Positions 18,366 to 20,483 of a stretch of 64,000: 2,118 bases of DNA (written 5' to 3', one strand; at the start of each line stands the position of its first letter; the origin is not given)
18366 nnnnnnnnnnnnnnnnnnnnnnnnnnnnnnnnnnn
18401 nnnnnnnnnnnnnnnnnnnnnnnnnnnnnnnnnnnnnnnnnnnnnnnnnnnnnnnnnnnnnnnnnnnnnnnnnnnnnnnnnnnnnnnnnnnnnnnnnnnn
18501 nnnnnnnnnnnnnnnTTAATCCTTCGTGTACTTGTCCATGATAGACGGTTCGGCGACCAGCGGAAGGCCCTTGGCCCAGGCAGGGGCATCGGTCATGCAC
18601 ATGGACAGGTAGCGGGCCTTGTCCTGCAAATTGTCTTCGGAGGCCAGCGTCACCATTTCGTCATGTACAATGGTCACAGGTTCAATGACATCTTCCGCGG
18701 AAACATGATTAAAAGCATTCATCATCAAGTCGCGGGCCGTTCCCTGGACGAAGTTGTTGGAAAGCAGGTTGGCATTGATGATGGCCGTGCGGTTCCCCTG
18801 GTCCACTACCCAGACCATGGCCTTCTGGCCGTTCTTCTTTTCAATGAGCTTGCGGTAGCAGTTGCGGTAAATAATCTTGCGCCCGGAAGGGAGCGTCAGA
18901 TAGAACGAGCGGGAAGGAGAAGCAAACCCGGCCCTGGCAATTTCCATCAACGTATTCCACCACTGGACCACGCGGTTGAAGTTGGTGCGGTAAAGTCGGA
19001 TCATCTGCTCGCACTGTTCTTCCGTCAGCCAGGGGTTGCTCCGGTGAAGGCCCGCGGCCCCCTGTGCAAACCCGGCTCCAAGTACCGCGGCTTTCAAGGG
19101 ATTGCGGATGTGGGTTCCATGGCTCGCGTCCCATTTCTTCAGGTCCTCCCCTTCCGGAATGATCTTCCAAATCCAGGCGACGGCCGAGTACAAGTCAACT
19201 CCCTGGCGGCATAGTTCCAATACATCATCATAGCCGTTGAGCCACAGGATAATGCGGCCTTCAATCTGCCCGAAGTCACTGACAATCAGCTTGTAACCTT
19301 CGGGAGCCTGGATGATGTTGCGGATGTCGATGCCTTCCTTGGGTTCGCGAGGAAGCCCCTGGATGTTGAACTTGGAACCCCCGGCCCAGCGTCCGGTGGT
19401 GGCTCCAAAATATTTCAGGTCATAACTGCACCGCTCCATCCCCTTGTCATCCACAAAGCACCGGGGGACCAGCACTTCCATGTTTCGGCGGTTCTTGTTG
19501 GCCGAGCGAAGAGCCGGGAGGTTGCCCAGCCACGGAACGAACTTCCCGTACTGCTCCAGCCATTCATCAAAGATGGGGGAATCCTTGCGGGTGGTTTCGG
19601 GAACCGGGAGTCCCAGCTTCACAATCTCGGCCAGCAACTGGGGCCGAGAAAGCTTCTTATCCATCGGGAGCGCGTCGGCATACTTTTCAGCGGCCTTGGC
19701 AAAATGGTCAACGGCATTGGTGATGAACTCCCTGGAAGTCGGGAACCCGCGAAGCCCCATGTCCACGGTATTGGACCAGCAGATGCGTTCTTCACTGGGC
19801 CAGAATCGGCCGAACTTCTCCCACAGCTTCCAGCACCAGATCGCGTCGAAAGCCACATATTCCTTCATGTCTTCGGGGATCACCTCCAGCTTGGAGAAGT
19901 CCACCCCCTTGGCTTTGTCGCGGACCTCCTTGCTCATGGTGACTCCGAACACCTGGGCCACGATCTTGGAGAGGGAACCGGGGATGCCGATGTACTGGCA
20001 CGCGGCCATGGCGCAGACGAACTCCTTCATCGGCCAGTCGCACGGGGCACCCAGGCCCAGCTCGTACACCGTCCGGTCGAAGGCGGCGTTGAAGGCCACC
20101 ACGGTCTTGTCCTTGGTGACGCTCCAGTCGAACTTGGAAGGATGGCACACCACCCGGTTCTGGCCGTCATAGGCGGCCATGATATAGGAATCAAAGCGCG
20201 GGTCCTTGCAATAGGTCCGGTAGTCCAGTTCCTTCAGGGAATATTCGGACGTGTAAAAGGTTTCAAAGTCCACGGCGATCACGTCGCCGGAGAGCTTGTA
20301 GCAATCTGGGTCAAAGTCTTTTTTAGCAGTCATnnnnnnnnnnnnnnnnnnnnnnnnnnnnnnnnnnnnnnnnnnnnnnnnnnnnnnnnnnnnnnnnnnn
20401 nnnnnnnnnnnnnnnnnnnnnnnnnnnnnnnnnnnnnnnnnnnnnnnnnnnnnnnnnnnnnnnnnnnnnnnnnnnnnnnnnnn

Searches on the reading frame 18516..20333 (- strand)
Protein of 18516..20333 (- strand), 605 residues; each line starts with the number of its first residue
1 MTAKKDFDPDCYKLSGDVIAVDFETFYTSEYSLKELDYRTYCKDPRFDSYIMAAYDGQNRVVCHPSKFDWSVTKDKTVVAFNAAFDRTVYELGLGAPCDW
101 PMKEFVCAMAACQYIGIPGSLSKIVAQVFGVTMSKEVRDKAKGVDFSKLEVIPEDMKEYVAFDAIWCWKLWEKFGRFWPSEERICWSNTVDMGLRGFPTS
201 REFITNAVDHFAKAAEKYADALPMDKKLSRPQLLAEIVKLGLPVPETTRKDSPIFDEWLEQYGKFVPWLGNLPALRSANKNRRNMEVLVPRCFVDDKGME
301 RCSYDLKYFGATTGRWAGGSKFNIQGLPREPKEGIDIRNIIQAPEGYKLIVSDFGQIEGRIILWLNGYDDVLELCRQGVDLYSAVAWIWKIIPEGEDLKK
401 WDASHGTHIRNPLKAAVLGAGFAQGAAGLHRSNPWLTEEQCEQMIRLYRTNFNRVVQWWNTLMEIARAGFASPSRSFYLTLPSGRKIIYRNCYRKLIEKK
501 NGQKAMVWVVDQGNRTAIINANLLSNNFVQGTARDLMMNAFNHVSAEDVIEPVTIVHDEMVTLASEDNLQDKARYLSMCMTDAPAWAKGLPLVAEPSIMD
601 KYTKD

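Call 12: search_protein_families(library=phrogs, proteins=[window:18516-20333:-], max_evalue=0.001)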
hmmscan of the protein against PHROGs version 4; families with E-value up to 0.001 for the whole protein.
window:18516-20333:- (605 aa): 4 families
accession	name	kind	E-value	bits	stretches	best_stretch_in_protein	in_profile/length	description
phrog_17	-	DNA, RNA and nucleotide metabolism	4.4e-64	218.1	1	15-602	669-1234/1445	DNA polymerase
phrog_10285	-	DNA, RNA and nucleotide metabolism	2.4e-27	96.9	1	323-605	31-321/321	DNA polymerase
phrog_7766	-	DNA, RNA and nucleotide metabolism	1e-17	65.2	1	460-605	41-186/186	DNA polymerase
phrog_2573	-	DNA, RNA and nucleotide metabolism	3.6e-10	40.5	1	338-587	6-252/336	DNA polymerase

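Call 13: search_protein_families(library=pfam, proteins=[window:18516-20333:-], max_evalue=0.001)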
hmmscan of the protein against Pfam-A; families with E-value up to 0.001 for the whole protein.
window:18516-20333:- (605 aa): 2 families
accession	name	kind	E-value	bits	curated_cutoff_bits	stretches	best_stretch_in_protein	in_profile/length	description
PF00476.26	DNA_pol_A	-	1.6e-23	83.7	34.3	1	226-601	30-378/381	DNA polymerase family A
PF01612.26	DNA_pol_A_exo1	-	1.6e-05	25.2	23.6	1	18-174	22-168/173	3'-5' exonuclease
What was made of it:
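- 18516..20333 (-): Family A DNA polymerase gene immediately downstream of site 1. It would be the gene most directly exposed to a ParB roadblock, to repression, or to hairpin-mediated attenuation. calls 12, 13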

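Call 18: search_dna_similar(query=window:18516-20333:-, collection=phages, mode=protein, max_rows=15)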
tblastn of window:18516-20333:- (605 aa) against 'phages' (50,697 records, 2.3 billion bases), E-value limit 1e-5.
Records with a match: 300; places in all: 300; records where one place covers at least 80% of the query: 56.
Best place of each record, by identity: <60% 300.
By first word of the organism name: Bacteroides 47; Xanthomonas 38; Streptococcus 33; Paenibacillus 24; Pseudomonas 18; Proteus 14; Corynebacterium 13; Escherichia 7; phage 7; Stenotrophomonas 7; and 38 more.
By host as written in the record: - 29; Corynebacterium xerosis 13; Xanthomonas oryzae pv. oryzae 12; Pseudomonas aeruginosa 10; Paenibacillus larvae 2017 10; Proteus mirabilis 10; Paenibacillus larvae F1A 8; Bacteroides ovatus DA687 6; and 133 more.
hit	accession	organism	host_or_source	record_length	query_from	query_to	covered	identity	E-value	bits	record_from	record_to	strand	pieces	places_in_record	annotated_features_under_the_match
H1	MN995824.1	Enterococcus phage EFP1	Enterococcus faecalis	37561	18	605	97%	26.2%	8e-29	128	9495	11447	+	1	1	record has no annotation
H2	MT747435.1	Enterococcus phage AE4_2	Enterococcus faecalis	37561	18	605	97%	26.2%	8e-29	128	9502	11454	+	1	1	DNA polymerase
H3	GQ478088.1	Enterococcus phage phiFL4A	Enterococcus faecalis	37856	18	605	97%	25.9%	2e-29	130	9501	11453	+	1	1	gp21: DNA polymerase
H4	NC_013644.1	Enterococcus phage phiFL4A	Enterococcus faecalis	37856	18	605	97%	25.9%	2e-29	130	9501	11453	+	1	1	gp21: DNA polymerase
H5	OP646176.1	Bacillus phage vB_BceS_LY5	Bacillus cereus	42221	19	605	97%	25.5%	2e-22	108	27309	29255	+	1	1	DNA polymerase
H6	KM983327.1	Clostridium phage phiCT453A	Clostridium tetani ATCC 453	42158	17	605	97%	24.9%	1e-15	87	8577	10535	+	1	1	DNA polymerase I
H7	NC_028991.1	Clostridium phage phiCT453A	Clostridium tetani ATCC 453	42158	17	605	97%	24.9%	1e-15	87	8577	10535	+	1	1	DNA polymerase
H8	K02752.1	Bacillus phage SPO2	-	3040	18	605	97%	24.6%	3e-19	98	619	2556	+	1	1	DNA polymerase (gene L; ttg start codon)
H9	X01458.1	Bacillus phage SPO2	-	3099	18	605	97%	24.6%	3e-19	98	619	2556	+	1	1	unnamed protein product; SP02 DNA polymerase (aa 1-648)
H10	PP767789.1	Clostridioides phage phiCDKH02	Clostridioides difficile CD500-12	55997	18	605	97%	24.4%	1e-16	90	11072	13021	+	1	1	DNA polymerase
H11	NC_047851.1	Brevibacterium phage LuckyBarnes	Brevibacterium iodinum ATCC 15728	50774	17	595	96%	24.8%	4e-19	98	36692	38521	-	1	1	DNA polymerase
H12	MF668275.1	Brevibacterium phage LuckyBarnes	Brevibacterium iodinum ATCC 15728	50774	17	595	96%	24.8%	4e-19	98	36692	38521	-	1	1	DNA polymerase I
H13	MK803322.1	Pseudomonas phage RSP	Pseudomonas aeruginosa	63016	18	604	97%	23.4%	6e-20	100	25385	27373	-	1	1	putative DNA polymerase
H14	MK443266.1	Pseudomonas phage RSP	Pseudomonas aeruginosa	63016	18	604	97%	23.4%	6e-20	100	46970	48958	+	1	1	record has no annotation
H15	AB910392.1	Pseudomonas phage KPP23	Pseduomonas aeruginosa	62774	18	604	97%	23.4%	8e-20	100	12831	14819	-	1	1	putative DNA polymerase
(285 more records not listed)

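Call 19: find_related_loci(query=window:18516-20333:-, collection=viral_contigs, flank=10000)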
Query window:18516-20333:- (605 aa) in viral_contigs; peptide patterns used: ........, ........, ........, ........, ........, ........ (x = any residue, [..] = any of these).
2 stretches matched a pattern, but none encodes a relative of the query by tblastn (E <= 1e-3).
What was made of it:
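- Tried and rejected: None (call 19).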

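Call 27: find_related_loci(query=window:18516-20333:-, collection=metagenome_contigs, flank=10000)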
Query window:18516-20333:- (605 aa) in metagenome_contigs; peptide patterns used: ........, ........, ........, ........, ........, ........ (x = any residue, [..] = any of these).
25 stretches matched a pattern; 5 encode a relative of the query (tblastn E <= 1e-3); 5 distinct loci.
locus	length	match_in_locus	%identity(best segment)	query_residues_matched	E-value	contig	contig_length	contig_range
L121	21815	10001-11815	100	1-605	0e+0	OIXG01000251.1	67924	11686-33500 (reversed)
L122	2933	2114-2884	100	1-257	0e+0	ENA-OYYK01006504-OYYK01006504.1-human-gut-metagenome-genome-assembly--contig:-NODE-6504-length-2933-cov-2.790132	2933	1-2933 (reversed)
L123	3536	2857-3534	100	1-226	4e-157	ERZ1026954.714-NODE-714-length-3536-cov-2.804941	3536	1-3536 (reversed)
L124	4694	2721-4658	28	12-604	3e-67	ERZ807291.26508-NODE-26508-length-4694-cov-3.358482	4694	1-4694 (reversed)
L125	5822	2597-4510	27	18-604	4e-64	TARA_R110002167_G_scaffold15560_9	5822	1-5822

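Call 28: find_homologous_proteins(query=window:18516-20333:-, max_evalue=1e-20)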
Query window:18516-20333:- (605 aa): 303 proteins with E <= 1e-20 among 8000 candidates; the best 120 are listed.
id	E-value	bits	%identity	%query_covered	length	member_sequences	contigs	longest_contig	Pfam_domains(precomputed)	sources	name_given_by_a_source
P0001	0.0e+0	1422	99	100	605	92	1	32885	PF01612.27,PF00476.27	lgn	-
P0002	2.3e-178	613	47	98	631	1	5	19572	PF00476.27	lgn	-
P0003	1.1e-177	610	47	98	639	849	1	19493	PF01612.27,PF00476.27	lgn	-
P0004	5.2e-173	595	47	98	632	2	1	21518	PF00476.27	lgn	-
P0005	8.4e-173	594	46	98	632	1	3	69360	PF00476.27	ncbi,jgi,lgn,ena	jgi:DNA polymerase I-like protein with 3'-5' exonuclease and polymerase domains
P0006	3.8e-172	592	47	98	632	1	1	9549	PF00476.27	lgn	-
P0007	6.0e-172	591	47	98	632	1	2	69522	PF00476.27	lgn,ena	-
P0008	6.1e-172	591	46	98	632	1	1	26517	PF00476.27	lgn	-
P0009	7.9e-172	591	46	98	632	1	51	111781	PF00476.27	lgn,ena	-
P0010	8.0e-172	591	46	98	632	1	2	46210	PF00476.27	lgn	-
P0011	8.0e-172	591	46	98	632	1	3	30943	PF00476.27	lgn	-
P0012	1.8e-171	590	46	98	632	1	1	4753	PF00476.27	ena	-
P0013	4.3e-171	588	46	98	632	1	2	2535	PF00476.27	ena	-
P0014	5.2e-171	588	46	98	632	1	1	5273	PF00476.27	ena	-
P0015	1.4e-170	587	46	98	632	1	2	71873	PF00476.27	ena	-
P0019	6.6e-169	581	45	98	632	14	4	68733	PF01612.27,PF00476.27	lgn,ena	-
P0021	3.4e-162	559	44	98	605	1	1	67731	PF00476.27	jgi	jgi:hypothetical protein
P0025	4.5e-161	555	43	98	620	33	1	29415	PF00476.27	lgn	-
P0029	2.2e-146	507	41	98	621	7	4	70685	PF00476.27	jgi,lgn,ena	jgi:DNA polymerase I-like protein with 3'-5' exonuclease and polymerase domains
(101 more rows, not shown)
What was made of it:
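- Distant PolA relatives lie in Verrucomicrobiota genomes (call 28).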

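Call 29: find_encoding_contigs(protein=P0005, flank=10000, max_places=2)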
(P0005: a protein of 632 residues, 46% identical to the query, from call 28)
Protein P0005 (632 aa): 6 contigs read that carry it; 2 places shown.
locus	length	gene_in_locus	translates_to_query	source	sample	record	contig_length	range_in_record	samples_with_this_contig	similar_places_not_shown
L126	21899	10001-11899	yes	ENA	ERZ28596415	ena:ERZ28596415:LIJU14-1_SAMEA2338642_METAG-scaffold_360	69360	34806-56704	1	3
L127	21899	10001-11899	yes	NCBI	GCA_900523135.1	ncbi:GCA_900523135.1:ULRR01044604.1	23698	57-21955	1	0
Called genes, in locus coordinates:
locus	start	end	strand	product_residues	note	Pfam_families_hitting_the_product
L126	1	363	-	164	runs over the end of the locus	-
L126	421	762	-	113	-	-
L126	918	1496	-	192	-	-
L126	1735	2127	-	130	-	-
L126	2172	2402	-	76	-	PF21977:DUF6926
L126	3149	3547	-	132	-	-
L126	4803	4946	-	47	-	-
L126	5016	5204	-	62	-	-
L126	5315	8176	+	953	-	PF08800:BT4734-like_N (faint), PF05272:VapE-like_dom, PF19263:DUF5906 (faint)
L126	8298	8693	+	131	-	-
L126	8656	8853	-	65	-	-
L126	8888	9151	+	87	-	-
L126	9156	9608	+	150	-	-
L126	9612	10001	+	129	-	-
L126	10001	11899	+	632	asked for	PF00476:DNA_pol_A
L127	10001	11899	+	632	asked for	PF00476:DNA_pol_A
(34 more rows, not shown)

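Call 30: find_encoding_contigs(protein=P0019, flank=10000, max_places=2)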
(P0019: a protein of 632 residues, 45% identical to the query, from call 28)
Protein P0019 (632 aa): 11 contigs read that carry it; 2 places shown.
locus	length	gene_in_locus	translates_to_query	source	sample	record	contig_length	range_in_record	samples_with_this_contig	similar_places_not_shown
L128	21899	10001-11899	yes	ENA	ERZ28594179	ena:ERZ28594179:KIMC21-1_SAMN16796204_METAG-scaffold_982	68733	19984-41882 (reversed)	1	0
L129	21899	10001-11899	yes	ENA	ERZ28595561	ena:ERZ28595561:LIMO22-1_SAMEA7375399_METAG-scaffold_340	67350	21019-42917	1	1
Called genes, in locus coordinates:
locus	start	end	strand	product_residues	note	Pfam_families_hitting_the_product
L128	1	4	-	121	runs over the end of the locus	PF26096:DUF8033 (weak)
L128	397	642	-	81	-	-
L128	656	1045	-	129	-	-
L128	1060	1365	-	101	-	-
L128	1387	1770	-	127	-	-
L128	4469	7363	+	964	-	PF05272:VapE-like_dom, PF19263:DUF5906 (weak)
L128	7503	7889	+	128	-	-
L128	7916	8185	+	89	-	-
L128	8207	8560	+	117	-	-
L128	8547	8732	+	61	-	-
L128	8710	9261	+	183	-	-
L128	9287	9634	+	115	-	-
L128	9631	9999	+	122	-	-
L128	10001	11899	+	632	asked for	PF01612:DNA_pol_A_exo1 (weak), PF00476:DNA_pol_A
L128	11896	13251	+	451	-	PF00270:DEAD (faint), PF00271:Helicase_C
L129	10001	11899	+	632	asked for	PF01612:DNA_pol_A_exo1 (weak), PF00476:DNA_pol_A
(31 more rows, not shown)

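Call 31: find_encoding_contigs(protein=P0021, flank=10000, max_places=2)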
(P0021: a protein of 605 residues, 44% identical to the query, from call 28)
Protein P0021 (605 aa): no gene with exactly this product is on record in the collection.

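Call 32: find_encoding_contigs(protein=P0029, flank=10000, max_places=2)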
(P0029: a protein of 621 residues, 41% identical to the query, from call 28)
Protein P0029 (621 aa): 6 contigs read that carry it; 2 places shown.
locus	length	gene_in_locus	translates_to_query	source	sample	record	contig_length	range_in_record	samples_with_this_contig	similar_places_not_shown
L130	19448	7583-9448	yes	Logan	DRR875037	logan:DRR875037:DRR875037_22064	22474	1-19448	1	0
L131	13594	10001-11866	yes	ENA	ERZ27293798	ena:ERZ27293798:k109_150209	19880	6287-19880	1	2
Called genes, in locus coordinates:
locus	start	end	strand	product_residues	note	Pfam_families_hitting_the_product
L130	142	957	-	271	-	-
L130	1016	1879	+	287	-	-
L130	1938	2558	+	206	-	-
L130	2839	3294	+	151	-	-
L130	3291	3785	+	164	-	-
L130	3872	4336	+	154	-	-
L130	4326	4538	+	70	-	-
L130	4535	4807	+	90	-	-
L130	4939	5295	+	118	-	-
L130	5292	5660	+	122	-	-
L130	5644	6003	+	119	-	-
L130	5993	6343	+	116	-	-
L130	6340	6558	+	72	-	-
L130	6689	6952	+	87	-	-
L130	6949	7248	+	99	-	-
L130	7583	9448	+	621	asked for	PF00476:DNA_pol_A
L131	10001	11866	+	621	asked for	PF00476:DNA_pol_A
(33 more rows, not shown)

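Call 40: find_encoding_contigs(protein=P0001, flank=10000, max_places=10)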
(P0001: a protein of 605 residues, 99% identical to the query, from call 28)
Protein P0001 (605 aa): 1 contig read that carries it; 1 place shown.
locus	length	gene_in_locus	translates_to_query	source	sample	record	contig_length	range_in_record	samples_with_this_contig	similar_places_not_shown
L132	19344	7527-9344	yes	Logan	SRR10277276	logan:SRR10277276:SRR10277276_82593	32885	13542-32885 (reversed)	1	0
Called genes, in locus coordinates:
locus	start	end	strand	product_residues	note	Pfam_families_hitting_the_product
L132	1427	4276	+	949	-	PF05272:VapE-like_dom, PF19263:DUF5906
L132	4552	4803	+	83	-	-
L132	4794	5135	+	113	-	-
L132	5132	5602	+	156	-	-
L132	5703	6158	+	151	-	-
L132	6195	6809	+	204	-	PF02511:Thy1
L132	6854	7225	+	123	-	-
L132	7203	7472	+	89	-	-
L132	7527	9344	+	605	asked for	PF01612:DNA_pol_A_exo1 (faint), PF00476:DNA_pol_A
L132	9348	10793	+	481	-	PF00271:Helicase_C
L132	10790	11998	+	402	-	PF10926:DUF2800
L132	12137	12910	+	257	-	-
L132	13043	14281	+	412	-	PF12323:HTH_OrfB_IS605, PF01385:OrfB_IS605, PF07282:Cas12f1-like_TNB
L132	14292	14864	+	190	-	-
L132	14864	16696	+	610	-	-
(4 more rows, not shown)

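Call 41: find_encoding_contigs(protein=window:18516-20333:-, flank=10000, max_places=10)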
Protein window:18516-20333:- (605 aa): 23 contigs read that carry it; 7 places shown.
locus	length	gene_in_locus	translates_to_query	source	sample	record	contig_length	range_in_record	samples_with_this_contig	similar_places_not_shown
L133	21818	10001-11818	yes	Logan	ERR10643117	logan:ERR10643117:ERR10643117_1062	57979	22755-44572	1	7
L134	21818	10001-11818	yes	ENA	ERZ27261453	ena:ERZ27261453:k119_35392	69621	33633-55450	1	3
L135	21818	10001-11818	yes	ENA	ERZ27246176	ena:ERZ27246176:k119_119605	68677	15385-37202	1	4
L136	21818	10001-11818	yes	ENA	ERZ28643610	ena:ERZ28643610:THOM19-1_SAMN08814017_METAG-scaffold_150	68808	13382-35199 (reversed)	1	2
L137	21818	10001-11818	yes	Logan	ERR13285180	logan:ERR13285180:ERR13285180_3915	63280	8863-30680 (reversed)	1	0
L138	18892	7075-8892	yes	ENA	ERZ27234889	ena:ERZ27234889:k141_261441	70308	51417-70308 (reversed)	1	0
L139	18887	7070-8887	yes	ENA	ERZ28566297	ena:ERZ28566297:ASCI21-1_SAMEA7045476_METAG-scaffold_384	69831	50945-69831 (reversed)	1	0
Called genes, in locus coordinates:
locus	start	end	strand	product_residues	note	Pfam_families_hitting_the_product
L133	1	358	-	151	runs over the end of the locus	-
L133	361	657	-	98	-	-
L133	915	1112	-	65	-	-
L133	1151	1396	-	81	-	-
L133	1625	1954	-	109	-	-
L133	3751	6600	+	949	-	PF05272:VapE-like_dom, PF19263:DUF5906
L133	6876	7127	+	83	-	-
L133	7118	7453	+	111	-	-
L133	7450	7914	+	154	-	-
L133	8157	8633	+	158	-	-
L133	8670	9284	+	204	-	PF02511:Thy1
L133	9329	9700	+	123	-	-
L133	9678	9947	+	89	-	-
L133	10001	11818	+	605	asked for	PF01612:DNA_pol_A_exo1 (faint), PF00476:DNA_pol_A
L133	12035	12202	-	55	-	-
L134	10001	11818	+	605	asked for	PF01612:DNA_pol_A_exo1 (faint), PF00476:DNA_pol_A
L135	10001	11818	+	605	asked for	PF01612:DNA_pol_A_exo1 (faint), PF00476:DNA_pol_A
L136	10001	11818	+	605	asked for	PF01612:DNA_pol_A_exo1 (faint), PF00476:DNA_pol_A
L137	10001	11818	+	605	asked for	PF01612:DNA_pol_A_exo1 (faint), PF00476:DNA_pol_A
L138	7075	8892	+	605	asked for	PF01612:DNA_pol_A_exo1 (faint), PF00476:DNA_pol_A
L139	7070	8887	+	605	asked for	PF01612:DNA_pol_A_exo1 (faint), PF00476:DNA_pol_A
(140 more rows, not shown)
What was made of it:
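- TnpB copies are insertion-polymorphic (calls 40, 41).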

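Call 99: find_encoding_contigs(protein=P0003, flank=10000, max_places=3)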
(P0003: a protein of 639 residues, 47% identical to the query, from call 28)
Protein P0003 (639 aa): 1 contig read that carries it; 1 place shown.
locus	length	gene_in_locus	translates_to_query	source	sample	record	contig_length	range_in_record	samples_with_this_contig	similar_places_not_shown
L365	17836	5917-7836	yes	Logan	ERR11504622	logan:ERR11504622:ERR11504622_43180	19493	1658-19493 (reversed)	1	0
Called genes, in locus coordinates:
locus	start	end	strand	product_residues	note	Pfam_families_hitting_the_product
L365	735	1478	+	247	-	-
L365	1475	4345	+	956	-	PF05272:VapE-like_dom, PF19263:DUF5906 (weak)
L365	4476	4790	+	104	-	-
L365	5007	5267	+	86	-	-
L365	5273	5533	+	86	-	-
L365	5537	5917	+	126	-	-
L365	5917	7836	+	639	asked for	PF01612:DNA_pol_A_exo1 (weak), PF00476:DNA_pol_A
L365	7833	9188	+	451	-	PF00270:DEAD (weak), PF04851:ResIII (weak), PF00271:Helicase_C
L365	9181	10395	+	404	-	PF10926:DUF2800, PF12705:PDDEXK_1 (weak)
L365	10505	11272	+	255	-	-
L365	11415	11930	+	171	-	-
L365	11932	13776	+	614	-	-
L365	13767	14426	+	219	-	-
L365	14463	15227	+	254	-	-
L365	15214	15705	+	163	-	-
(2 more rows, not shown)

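Call 100: find_encoding_contigs(protein=P0025, flank=10000, max_places=3)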
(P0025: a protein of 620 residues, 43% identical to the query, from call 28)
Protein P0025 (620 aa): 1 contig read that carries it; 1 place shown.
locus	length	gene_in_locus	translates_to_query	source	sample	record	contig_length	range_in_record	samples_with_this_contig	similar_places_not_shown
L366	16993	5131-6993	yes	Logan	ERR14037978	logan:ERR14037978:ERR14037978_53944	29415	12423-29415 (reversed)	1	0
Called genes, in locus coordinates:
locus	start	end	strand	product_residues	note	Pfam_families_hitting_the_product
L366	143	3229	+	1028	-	PF05272:VapE-like_dom, PF19263:DUF5906 (weak)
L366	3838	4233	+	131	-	-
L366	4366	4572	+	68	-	-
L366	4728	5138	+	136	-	-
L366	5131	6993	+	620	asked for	PF00476:DNA_pol_A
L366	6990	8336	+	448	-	PF00271:Helicase_C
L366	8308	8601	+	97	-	-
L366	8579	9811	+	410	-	PF10926:DUF2800 (weak), PF12705:PDDEXK_1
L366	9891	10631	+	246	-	-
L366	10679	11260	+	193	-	-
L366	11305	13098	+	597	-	-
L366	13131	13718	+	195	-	-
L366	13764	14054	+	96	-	-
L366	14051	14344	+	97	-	PF25213:HVO_A0261_N (weak)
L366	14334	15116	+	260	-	-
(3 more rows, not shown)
